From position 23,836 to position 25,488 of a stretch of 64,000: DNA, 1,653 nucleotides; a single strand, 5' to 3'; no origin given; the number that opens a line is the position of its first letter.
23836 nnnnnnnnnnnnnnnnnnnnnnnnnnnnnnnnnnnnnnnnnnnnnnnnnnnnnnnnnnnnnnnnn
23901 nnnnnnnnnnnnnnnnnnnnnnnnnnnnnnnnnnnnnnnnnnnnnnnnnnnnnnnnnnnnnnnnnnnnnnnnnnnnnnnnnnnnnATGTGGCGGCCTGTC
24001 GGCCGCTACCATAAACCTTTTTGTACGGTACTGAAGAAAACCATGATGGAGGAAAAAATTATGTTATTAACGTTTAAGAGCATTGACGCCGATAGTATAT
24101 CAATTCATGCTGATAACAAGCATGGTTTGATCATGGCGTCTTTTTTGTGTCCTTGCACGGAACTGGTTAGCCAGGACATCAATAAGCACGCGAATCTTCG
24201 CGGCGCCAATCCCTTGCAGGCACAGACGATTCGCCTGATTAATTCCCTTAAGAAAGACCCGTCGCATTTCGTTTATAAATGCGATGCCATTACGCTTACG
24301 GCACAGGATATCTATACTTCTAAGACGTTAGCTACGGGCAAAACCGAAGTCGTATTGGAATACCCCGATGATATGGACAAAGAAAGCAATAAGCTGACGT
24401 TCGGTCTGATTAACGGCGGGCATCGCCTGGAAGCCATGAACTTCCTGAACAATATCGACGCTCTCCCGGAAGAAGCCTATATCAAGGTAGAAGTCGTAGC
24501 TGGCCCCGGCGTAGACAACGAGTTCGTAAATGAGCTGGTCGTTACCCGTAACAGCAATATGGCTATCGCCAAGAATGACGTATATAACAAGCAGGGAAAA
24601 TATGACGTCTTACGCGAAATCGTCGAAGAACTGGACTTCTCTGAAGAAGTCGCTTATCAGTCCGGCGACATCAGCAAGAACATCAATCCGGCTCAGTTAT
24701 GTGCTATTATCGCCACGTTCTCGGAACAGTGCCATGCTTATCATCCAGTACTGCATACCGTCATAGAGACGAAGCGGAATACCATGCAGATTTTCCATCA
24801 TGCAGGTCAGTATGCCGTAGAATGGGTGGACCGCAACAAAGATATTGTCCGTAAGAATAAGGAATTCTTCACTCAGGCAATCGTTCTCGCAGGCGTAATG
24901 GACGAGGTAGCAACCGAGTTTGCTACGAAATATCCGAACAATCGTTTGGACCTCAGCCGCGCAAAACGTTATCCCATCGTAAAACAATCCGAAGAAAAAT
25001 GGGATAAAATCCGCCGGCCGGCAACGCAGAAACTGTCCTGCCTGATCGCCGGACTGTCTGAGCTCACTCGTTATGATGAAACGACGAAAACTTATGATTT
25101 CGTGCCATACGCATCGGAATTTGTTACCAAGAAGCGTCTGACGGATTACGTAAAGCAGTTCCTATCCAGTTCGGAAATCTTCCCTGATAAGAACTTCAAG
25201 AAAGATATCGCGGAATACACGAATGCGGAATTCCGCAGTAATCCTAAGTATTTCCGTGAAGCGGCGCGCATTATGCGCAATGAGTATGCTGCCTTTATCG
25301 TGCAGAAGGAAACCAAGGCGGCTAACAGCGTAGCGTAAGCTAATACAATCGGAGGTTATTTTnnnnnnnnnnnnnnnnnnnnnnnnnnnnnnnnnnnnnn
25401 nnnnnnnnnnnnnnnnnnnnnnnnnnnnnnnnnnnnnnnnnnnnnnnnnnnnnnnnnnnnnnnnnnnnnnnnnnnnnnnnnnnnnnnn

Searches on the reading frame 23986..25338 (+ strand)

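Call 13: search_protein_families(library=phrogs, proteins=[window:23986-25338:+], max_evalue=0.00001)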
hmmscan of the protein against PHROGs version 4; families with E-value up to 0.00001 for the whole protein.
window:23986-25338:+ (450 aa): 0 families

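Call 47: search_protein_families(library=pfam, proteins=[window:23986-25338:+], max_evalue=0.001)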
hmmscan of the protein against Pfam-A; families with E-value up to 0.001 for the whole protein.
window:23986-25338:+ (450 aa): 1 family
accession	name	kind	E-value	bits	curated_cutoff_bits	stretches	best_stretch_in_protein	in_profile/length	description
PF10592.14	AIPR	-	6.4e-06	26.5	25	1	83-214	18-137/308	AIPR protein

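Call 69: search_protein_families(library=padloc, proteins=[window:23986-25338:+], max_evalue=0.01)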
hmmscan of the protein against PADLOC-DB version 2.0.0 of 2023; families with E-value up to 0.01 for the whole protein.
window:23986-25338:+ (450 aa): 0 families
